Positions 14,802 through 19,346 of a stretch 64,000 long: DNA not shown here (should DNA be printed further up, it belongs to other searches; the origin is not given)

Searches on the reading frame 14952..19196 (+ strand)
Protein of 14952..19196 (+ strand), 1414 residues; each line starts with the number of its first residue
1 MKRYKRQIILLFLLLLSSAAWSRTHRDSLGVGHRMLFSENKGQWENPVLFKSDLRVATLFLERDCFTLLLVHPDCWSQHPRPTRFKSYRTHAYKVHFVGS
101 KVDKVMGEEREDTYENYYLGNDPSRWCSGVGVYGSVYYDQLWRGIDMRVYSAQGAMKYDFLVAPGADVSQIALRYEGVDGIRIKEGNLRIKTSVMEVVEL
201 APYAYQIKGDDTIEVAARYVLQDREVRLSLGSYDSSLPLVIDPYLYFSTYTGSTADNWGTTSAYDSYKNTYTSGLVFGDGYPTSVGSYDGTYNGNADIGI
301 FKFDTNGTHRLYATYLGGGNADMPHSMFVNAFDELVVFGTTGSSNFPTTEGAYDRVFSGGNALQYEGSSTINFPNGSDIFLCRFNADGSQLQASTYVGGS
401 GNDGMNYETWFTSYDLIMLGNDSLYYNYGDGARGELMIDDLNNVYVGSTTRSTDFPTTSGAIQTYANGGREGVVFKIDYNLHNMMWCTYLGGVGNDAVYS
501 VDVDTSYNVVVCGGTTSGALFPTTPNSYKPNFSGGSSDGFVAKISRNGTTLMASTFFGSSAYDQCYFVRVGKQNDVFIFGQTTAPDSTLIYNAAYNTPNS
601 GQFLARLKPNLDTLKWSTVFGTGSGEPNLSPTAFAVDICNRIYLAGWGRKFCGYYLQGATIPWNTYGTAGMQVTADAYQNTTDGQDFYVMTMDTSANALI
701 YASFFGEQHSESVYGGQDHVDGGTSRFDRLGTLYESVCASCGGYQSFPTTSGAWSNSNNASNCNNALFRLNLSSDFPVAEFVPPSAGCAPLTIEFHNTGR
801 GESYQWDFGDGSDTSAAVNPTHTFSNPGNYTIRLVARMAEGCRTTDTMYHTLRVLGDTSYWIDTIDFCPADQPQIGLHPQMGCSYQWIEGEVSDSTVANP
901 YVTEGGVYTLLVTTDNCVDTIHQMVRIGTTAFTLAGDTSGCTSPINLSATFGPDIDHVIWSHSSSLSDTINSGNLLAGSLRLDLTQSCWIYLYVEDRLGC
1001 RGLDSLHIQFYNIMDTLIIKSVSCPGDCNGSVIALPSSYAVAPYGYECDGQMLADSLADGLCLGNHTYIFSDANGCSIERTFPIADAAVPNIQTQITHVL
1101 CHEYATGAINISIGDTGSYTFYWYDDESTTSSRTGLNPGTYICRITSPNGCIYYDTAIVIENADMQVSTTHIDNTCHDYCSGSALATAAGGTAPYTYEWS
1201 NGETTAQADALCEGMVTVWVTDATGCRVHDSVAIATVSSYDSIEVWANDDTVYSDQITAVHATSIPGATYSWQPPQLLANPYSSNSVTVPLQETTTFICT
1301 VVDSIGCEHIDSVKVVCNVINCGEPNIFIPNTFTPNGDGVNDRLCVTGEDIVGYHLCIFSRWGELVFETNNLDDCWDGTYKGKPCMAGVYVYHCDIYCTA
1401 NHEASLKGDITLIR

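Call 51: search_protein_families(library=pfam, proteins=[window:14952-19196:+])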
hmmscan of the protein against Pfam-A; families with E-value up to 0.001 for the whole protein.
window:14952-19196:+ (1414 aa): 5 families
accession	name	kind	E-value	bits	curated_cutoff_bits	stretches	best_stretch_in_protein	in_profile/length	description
PF25778.1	DUF7948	-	6.1e-65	219.7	27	1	37-243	1-213/214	Domain of unknown function (DUF7948)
PF13585.12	CHU_C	-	8.6e-18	64.7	27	1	1328-1404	2-78/86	CHU_C Type IX secretion signal domain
PF18911.6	PKD_4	-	1.6e-14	54.2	27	1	777-851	4-84/85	PKD domain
PF00801.26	PKD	-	1e-09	38.7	23.5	1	789-841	13-70/80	PKD domain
PF13573.12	SprB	-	5.4e-08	32.8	28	1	1173-1204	6-37/37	SprB repeat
